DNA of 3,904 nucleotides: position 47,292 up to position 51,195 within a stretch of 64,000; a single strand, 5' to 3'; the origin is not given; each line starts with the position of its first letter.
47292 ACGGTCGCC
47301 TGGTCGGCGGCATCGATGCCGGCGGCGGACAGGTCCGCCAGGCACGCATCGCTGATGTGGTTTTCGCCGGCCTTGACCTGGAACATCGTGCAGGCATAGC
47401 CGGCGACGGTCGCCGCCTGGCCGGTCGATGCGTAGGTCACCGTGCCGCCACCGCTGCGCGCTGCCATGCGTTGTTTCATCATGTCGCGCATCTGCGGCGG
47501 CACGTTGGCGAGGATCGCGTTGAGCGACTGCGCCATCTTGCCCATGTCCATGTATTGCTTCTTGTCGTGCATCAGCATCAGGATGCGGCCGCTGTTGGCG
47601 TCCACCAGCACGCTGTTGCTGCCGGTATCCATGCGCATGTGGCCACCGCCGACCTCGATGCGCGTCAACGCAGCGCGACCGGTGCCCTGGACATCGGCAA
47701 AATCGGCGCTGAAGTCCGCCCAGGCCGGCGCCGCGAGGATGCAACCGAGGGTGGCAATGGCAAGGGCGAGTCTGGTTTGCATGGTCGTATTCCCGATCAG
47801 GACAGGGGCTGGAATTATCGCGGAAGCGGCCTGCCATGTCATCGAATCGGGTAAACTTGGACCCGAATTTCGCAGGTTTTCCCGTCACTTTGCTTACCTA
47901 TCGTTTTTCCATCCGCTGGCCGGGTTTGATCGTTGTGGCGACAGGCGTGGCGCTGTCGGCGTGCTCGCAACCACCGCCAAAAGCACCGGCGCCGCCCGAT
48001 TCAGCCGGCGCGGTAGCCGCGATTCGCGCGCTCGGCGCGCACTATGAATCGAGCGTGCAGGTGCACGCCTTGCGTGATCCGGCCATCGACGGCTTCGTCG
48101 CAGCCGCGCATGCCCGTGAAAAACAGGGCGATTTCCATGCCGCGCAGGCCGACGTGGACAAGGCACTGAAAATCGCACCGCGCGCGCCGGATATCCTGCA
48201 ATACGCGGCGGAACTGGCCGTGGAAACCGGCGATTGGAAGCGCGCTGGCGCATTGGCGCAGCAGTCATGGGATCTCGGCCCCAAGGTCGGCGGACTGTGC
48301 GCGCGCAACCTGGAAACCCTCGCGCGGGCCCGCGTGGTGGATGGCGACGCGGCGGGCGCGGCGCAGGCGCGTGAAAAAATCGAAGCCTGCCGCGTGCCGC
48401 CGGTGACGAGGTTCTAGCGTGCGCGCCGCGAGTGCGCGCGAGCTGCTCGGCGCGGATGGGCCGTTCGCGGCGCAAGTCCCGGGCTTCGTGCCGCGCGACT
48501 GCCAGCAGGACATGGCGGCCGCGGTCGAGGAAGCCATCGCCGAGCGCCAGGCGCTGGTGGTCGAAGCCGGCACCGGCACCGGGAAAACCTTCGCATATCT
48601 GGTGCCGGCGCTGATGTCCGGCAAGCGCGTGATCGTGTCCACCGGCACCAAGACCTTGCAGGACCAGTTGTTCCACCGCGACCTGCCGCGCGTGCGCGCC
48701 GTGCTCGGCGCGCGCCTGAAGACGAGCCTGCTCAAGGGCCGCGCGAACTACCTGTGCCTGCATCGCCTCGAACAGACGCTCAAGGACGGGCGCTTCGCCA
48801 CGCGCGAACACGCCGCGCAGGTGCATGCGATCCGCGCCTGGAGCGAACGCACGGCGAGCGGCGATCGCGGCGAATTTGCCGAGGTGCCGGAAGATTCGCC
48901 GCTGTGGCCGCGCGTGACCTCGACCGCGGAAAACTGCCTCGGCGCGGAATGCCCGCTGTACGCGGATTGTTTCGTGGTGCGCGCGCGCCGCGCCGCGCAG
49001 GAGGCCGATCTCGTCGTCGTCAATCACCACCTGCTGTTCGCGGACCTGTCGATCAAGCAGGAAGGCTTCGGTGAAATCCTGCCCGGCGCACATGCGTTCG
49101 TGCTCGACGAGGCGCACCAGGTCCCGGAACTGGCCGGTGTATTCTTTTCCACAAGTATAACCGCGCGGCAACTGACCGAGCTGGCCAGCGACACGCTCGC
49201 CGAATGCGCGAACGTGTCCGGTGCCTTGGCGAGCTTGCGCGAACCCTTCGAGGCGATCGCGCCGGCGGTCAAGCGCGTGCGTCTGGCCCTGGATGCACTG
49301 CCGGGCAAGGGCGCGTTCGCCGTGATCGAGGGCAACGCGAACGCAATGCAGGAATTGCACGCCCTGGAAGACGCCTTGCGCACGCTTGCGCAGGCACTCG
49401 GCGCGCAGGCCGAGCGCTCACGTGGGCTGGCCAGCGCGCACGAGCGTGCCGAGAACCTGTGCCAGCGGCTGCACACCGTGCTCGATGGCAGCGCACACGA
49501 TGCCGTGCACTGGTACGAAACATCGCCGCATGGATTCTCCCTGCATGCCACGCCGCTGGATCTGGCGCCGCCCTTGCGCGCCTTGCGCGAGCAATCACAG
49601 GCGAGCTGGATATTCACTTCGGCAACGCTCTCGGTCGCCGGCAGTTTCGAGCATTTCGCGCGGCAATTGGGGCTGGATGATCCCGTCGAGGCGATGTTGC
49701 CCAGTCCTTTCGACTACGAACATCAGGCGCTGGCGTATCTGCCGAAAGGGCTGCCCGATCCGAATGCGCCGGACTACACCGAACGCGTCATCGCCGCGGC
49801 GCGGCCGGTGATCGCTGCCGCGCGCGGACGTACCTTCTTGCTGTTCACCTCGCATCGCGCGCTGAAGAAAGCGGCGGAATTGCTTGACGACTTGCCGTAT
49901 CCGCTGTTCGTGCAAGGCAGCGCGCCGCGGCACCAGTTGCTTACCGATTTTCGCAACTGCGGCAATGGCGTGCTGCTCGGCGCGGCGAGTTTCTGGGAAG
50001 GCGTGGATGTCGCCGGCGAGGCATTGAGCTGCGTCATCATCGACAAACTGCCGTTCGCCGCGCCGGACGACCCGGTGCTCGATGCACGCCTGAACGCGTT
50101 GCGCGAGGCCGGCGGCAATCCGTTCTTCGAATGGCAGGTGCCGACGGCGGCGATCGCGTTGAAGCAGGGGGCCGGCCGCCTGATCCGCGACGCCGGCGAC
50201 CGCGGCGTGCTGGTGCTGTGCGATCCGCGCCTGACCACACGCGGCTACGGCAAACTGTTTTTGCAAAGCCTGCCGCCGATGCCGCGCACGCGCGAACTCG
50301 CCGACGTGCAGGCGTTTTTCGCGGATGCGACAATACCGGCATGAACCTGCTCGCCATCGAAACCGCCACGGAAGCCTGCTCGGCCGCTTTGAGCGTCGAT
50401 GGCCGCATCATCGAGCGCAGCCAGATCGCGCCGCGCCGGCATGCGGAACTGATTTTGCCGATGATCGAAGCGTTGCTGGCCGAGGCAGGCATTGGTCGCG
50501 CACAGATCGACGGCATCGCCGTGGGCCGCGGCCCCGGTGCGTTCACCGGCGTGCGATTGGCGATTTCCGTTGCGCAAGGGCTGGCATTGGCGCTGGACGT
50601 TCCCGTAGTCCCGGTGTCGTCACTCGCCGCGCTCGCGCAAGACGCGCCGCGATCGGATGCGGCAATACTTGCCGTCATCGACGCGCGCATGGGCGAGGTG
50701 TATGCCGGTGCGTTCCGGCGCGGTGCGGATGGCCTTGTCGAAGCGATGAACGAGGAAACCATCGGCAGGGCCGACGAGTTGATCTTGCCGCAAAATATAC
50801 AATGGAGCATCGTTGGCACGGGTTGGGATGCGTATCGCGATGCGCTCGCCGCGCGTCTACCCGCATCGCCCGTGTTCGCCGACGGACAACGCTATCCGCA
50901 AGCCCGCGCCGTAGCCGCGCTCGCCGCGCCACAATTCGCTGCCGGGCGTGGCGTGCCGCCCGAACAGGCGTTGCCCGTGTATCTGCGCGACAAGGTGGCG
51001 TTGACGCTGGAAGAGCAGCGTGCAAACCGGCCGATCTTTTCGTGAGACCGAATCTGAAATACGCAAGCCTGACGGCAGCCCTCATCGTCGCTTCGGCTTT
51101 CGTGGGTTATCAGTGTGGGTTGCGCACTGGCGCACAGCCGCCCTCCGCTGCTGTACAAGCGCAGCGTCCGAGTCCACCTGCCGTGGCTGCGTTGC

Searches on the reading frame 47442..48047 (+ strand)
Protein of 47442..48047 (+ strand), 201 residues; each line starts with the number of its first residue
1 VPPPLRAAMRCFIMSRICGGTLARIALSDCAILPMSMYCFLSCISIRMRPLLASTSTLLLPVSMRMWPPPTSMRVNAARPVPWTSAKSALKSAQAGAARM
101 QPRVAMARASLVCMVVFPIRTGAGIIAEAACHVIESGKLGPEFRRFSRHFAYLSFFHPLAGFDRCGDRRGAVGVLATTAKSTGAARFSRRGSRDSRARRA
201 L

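Call 7: search_protein_families(library=pfam, proteins=[window:47442-48047:+], max_evalue=0.01)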
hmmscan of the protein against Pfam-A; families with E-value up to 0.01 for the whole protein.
window:47442-48047:+ (201 aa): 0 families

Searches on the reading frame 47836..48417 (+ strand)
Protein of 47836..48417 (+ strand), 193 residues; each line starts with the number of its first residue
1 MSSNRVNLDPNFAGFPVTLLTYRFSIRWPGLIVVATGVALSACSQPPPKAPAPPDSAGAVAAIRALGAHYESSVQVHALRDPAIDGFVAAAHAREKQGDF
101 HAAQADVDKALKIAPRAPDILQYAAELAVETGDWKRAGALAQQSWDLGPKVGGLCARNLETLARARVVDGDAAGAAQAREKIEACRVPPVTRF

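Call 7: search_protein_families(library=pfam, proteins=[window:47836-48417:+], max_evalue=0.01)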
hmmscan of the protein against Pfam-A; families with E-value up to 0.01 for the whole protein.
window:47836-48417:+ (193 aa): 5 families
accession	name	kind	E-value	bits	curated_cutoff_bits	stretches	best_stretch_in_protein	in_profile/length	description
PF14559.12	TPR_19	-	1.5e-05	25.6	25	1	96-144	3-51/68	Tetratricopeptide repeat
PF13432.12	TPR_16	-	0.00023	22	32.7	1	89-144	2-57/65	Tetratricopeptide repeat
PF07719.23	TPR_2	-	0.00061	20.2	27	0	89-116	6-33/34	Tetratricopeptide repeat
PF13428.12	TPR_14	-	0.0034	18.4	23.5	1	88-127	5-44/44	Tetratricopeptide repeat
PF17874.7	TPR_MalT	-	0.0064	16.2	45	0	59-183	59-188/336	MalT-like TPR region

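Call 9: search_protein_families(library=ncbifam, proteins=[window:47836-48417:+], max_evalue=0.01)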
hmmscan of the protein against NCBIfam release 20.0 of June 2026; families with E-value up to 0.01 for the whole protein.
window:47836-48417:+ (193 aa): 3 families
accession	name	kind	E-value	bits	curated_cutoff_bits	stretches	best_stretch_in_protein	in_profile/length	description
TIGR02521.1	type_IV_pilW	equivalog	0.00019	21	154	0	95-143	146-194/234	type IV pilus biogenesis/stability protein PilW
NF008017.0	PRK10747.1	equivalog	0.0013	17.6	608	1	97-135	166-204/398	protoheme IX biogenesis protein HemY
TIGR00540.1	TPR_hemY_coli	hypoth_equivalog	0.0026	16.6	142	1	89-142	157-210/385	heme biosynthesis-associated TPR protein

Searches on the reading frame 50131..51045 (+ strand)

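Call 7: search_protein_families(library=pfam, proteins=[window:50131-51045:+], max_evalue=0.01)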
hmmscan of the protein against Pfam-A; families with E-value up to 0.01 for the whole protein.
window:50131-51045:+ (304 aa): 1 family
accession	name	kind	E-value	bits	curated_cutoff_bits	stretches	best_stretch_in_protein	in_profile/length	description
PF00814.31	TsaD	-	1.8e-32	113.6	24.8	1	99-264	24-224/264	tRNA N6-adenosine threonylcarbamoyltransferase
